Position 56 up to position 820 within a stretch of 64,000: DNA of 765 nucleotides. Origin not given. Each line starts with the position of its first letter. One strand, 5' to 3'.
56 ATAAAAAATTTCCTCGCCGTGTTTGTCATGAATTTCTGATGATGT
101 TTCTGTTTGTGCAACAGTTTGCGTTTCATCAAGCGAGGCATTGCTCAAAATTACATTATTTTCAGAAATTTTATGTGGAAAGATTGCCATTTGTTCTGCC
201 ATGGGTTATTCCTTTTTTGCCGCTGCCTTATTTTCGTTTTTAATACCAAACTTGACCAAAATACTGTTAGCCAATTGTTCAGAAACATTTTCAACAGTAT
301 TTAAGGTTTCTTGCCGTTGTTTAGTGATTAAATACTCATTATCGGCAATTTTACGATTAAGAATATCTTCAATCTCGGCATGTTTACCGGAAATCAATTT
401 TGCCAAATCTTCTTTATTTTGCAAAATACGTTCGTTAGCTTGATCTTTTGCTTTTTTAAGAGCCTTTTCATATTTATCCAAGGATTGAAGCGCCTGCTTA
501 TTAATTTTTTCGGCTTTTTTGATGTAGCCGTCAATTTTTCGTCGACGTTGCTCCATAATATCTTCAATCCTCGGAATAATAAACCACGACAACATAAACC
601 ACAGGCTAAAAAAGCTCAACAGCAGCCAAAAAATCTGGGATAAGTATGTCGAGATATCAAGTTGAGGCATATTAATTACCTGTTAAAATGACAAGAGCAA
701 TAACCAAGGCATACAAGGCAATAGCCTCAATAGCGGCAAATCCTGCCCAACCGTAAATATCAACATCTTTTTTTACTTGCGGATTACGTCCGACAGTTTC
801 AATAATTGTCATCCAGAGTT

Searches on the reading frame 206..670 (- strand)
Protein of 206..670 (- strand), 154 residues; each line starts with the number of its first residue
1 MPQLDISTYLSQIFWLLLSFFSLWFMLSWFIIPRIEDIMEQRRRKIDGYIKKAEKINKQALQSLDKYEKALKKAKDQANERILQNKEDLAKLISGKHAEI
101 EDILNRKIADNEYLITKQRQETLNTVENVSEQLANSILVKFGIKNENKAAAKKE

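Call 11: search_protein_families(library=pfam, proteins=[window:206-670:-], max_evalue=0.001)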
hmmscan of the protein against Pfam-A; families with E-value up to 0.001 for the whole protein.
window:206-670:- (154 aa): 2 families
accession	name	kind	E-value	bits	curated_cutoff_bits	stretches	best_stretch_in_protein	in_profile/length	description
PF00430.23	ATP-synt_B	-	1.1e-19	71.3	28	1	13-138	2-127/132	ATP synthase B/B' CF(0)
PF02326.20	YMF19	-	4.6e-14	53.5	22.6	1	2-77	1-74/84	Plant ATP synthase F0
